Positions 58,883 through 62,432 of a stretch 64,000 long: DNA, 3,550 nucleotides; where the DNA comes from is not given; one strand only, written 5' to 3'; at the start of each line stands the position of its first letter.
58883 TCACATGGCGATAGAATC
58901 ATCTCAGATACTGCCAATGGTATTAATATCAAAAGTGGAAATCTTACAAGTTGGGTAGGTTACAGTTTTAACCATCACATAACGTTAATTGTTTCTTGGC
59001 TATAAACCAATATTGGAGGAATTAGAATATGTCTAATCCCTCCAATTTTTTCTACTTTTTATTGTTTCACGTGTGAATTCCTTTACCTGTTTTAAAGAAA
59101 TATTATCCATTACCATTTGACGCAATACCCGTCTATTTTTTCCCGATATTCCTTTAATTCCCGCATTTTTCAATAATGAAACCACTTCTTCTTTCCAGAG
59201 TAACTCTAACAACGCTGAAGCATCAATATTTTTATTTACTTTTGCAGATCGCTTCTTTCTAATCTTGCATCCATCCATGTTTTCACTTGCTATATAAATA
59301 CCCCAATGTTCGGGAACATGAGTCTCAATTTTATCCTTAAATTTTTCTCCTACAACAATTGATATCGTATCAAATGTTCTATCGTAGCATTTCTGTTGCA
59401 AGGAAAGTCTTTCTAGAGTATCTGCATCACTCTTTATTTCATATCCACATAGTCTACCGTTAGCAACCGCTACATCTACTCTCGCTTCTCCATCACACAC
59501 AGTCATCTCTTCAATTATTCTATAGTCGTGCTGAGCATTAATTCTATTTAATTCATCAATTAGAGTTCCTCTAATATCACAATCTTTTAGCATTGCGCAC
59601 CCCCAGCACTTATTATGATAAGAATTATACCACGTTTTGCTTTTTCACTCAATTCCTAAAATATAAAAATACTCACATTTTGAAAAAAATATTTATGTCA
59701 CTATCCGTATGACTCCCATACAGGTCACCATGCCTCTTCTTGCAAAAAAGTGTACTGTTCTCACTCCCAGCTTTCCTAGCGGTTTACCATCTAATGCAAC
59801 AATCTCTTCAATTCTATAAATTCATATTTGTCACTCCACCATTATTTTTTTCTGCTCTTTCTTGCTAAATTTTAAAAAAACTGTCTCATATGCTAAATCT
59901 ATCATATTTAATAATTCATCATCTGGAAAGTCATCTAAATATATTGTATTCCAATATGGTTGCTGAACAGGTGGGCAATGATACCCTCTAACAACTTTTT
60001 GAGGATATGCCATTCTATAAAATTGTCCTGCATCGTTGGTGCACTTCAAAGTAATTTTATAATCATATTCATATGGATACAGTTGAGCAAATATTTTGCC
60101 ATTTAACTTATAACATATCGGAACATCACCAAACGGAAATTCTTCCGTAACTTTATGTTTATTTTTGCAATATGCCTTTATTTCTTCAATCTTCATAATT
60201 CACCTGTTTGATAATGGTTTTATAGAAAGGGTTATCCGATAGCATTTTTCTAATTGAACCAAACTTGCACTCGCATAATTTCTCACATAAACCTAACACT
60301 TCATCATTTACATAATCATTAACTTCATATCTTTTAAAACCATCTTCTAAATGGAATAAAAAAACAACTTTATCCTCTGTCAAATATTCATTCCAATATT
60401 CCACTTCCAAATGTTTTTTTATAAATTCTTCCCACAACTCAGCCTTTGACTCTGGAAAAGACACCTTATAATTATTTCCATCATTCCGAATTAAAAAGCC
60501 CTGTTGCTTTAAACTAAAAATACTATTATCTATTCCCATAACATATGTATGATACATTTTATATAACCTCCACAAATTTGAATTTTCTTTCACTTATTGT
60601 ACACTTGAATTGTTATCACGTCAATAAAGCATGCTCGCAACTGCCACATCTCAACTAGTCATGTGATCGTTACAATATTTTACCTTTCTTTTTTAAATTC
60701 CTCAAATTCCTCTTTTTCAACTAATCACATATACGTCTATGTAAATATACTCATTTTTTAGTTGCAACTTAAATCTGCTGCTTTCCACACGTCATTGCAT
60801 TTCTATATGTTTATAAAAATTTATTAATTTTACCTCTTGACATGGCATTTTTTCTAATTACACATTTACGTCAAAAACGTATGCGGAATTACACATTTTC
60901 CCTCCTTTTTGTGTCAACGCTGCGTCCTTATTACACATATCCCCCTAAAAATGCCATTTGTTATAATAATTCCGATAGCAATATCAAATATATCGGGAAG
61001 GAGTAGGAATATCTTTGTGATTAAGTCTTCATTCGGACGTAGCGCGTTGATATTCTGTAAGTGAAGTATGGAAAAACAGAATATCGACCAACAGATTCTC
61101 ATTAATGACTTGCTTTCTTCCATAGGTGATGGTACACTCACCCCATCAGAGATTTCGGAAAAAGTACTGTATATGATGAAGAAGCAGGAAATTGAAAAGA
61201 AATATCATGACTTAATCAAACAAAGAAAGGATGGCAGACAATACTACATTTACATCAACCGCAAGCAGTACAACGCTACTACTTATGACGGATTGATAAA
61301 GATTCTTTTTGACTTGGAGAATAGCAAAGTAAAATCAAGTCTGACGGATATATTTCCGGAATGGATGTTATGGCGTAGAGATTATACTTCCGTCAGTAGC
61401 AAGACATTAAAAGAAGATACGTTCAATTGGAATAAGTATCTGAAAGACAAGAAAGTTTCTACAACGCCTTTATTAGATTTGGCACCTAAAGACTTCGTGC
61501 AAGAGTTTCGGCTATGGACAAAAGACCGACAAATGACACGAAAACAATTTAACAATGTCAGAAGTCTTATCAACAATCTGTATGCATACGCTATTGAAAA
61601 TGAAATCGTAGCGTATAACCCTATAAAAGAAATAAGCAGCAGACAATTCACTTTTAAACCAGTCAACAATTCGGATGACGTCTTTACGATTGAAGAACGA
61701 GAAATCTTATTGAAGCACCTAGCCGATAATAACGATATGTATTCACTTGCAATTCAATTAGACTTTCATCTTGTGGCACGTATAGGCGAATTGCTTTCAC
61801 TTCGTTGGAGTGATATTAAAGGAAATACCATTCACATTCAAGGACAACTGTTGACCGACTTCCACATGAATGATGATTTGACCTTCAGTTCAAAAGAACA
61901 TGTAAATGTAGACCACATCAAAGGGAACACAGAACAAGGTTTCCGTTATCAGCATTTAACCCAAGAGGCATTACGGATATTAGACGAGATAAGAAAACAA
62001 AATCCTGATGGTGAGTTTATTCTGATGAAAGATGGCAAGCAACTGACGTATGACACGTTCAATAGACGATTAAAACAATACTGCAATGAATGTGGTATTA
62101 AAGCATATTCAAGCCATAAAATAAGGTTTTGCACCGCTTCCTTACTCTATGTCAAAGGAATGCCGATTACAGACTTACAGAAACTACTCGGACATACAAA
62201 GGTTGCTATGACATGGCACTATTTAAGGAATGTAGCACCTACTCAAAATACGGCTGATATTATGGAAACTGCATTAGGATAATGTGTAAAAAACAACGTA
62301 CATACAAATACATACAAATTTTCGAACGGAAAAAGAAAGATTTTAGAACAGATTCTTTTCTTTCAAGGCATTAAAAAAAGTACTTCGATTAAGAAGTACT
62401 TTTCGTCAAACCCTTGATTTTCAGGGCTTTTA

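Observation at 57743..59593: Compact three-gene module (small Cys/His protein, Beta-protein/sce7725-like, convergent PD-(D/E)xK sce7726-like nuclease) as island cargo: candidate undescribed defence system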

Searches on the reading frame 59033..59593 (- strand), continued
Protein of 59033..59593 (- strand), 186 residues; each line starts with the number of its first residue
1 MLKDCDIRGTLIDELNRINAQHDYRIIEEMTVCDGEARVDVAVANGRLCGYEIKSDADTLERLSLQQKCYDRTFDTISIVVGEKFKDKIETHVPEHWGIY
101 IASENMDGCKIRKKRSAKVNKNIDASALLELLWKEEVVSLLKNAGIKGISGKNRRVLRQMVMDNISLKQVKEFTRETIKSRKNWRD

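Call 99: get_annotated_region(hit=H31, flank=3000)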
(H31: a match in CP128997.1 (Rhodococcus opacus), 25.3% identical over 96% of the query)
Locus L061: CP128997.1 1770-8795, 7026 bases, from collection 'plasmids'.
description: Rhodococcus opacus strain 3D plasmid pLP414, complete sequence
organism: Rhodococcus opacus (NCBI taxid 37919)
taxonomy: Bacteria; Actinomycetota; Actinomycetes; Mycobacteriales; Nocardiaceae; Rhodococcus; Rhodococcus opacus
host: -; source: sludge,sludge; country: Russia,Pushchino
typing (MOB-suite, as given by PLSDB): non-mobilizable; replicon rep_cluster_313
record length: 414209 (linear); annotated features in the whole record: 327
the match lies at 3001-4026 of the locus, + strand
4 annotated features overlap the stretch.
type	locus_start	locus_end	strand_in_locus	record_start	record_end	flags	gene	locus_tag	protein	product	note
CDS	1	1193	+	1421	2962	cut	-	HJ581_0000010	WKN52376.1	hypothetical protein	-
CDS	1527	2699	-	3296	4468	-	-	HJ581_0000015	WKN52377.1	ATP-binding protein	-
CDS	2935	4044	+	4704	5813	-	-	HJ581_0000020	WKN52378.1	beta family protein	-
CDS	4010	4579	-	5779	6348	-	-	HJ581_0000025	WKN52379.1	sce7726 family protein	-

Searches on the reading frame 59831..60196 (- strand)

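Call 3: search_protein_families(library=pfam, proteins=[window:59831-60196:-], max_evalue=0.1)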
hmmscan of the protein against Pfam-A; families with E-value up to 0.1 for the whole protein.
window:59831-60196:- (121 aa): 1 family
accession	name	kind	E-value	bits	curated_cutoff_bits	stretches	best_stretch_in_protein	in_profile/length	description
PF04237.18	YjbR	-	4.8e-20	72.5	30.1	1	13-104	3-87/88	YjbR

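Call 20: search_protein_families(library=padloc, proteins=[window:59831-60196:-], max_evalue=0.1)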
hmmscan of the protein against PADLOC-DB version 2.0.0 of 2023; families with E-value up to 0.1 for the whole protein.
window:59831-60196:- (121 aa): 0 families

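Call 29: search_protein_families(library=phrogs, proteins=[window:59831-60196:-], max_evalue=0.01)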
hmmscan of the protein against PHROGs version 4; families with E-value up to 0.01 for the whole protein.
window:59831-60196:- (121 aa): 0 families

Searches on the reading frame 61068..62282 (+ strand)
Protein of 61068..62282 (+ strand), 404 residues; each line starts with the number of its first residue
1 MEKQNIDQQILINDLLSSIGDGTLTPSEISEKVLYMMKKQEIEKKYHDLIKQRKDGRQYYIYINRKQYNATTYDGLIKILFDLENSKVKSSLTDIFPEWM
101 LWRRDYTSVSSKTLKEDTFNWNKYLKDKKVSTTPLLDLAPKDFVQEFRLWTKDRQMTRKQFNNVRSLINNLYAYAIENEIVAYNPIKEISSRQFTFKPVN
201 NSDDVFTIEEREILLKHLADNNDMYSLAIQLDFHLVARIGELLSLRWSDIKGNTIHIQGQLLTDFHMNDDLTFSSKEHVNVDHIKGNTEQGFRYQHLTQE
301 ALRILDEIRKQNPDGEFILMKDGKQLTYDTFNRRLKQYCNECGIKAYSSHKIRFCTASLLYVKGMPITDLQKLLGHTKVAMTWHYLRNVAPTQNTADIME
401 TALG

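Call 3: search_protein_families(library=pfam, proteins=[window:61068-62282:+], max_evalue=0.1)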
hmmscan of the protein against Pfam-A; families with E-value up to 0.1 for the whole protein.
window:61068-62282:+ (404 aa): 2 families
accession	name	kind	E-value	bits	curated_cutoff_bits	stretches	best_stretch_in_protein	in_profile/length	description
PF00589.27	Phage_integrase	-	1.9e-21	77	27.1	1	213-388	10-168/172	Phage integrase family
PF13102.12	Phage_int_SAM_5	-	0.062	14.1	22.3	1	141-187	48-94/98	Phage integrase SAM-like domain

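Call 20: search_protein_families(library=padloc, proteins=[window:61068-62282:+], max_evalue=0.1)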
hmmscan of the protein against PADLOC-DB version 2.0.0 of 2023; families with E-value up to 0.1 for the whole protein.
window:61068-62282:+ (404 aa): 0 families
